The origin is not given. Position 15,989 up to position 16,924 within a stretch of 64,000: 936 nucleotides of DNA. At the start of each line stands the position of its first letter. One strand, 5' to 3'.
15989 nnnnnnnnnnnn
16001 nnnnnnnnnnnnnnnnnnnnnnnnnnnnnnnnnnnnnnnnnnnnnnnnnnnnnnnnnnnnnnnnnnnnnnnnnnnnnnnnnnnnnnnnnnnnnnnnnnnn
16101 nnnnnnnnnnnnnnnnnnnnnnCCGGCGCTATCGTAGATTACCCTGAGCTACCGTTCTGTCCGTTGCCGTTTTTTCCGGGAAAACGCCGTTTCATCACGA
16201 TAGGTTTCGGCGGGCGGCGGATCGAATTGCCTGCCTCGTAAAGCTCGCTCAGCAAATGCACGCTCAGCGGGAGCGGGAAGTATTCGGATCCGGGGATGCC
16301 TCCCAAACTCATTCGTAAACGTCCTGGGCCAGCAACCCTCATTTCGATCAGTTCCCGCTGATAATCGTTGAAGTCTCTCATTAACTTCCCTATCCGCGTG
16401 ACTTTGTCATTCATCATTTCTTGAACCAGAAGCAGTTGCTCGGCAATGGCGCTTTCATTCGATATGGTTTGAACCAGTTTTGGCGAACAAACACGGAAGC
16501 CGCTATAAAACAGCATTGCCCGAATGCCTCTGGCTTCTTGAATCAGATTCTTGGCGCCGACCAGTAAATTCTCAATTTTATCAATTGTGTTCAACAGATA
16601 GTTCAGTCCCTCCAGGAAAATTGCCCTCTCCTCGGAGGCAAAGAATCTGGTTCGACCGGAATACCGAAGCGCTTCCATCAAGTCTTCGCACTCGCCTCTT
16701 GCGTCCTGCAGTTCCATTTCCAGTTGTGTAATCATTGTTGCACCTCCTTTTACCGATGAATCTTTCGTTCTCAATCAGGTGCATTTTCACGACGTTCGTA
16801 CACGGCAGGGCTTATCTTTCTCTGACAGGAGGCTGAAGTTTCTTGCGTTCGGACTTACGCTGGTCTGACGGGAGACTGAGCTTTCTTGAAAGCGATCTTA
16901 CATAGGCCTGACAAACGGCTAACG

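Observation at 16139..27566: Undescribed six-gene multi-REC signalling operon with heterogeneous outputs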

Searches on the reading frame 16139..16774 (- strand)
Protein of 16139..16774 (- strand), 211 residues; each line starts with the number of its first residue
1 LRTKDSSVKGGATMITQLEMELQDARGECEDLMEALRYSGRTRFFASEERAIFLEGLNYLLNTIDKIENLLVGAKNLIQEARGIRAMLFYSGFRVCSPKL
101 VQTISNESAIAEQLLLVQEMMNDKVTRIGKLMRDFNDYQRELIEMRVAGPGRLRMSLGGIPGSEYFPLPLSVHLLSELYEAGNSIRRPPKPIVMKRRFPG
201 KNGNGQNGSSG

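Call 4: search_protein_families(library=pfam, proteins=[window:16139-16774:-], max_evalue=0.01)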
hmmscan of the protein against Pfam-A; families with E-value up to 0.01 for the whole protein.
window:16139-16774:- (211 aa): 0 families

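Call 8: search_protein_families(library=padloc, proteins=[window:16139-16774:-], max_evalue=0.01)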
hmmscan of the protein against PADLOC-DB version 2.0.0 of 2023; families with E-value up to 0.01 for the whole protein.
window:16139-16774:- (211 aa): 0 families

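Call 10: search_protein_families(library=ncbifam, proteins=[window:16139-16735:-], max_evalue=0.01)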
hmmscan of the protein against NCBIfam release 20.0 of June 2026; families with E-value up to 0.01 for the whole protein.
window:16139-16735:- (198 aa): 0 families

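Call 79: search_protein_representatives(protein=window:16139-16735:-)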
Query: 198 residues. Proteins with E-value up to 0.001 (for the whole library): 13; up to 1e-10: 9; up to 1e-30: 1. The best 13 are listed.
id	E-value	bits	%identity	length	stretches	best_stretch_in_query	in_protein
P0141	1.2e-78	279.2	70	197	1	1-195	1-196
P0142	1.1e-30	122.9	45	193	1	1-168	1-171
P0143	4.6e-26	107.8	40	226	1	3-179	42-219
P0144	1.2e-25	106.4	38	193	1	1-176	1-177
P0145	1.4e-21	93.1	40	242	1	1-167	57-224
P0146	4.8e-19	84.9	37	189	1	4-167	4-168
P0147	1.9e-16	76.4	36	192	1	1-168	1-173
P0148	9.1e-16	74.2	34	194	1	1-170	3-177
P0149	2.2e-11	59.9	26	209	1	4-187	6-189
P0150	2.8e-09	53.1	32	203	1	1-168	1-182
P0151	3.3e-07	46.3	26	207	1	2-168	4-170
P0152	1.5e-04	37.6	24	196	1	4-167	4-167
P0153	7.6e-04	35.4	27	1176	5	129-168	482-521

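Call 81: find_encoding_contigs(protein=P0149, flank=8000, max_places=2)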
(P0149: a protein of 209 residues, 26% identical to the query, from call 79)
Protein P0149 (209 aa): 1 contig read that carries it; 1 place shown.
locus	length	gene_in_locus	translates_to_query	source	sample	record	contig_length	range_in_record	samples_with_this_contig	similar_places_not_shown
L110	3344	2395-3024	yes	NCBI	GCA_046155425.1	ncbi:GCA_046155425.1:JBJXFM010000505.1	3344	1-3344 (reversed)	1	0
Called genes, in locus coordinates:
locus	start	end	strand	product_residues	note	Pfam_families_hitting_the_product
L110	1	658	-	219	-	?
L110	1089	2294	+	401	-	PF00487:FA_desaturase (weak)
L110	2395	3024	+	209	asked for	-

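Call 82: find_encoding_contigs(protein=P0143, flank=8000, max_places=2)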
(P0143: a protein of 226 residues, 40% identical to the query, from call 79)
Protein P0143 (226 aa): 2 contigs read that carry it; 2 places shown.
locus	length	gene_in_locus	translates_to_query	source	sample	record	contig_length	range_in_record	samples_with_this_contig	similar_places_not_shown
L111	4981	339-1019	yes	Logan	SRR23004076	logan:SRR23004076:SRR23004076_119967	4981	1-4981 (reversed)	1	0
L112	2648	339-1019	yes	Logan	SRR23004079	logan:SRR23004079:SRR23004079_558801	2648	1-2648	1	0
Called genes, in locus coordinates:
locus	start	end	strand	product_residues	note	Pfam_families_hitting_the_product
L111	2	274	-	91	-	?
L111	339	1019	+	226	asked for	-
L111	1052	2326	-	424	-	PF00486:Trans_reg_C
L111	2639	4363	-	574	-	PF00072:Response_reg (weak), PF19974:TCAD9, PF01636:APH, PF19974:TCAD9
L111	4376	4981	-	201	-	?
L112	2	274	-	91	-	?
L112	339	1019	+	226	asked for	-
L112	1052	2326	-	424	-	PF00486:Trans_reg_C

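Call 89: predict_structure(alignment_id=A5)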
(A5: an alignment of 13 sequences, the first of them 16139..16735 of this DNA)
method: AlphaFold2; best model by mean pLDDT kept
length: 198 residues; sequences in the alignment: 13
mean_pLDDT: 81.4   pTM: 0.71
mean pLDDT of the five models: 81.4, 79.4, 78.5, 77.3, 77.1
residues with pLDDT >= 90: 87; 70-90: 65; 50-70: 30; < 50: 16
segments of 3 or more residues with pLDDT < 50: 86-90, 176-178, 180-184
pLDDT, mean of each block of 10 residues (from residue 1): 90 95 87 90 96 95 88 73 50 72 88 95 96 90 88 92 82 49 50 55
secondary structure, 60 per line:
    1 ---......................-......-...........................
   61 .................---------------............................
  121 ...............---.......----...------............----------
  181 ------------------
elements in order: H4-25 H27-32 H34-77 H93-135 H139-145 H159-170
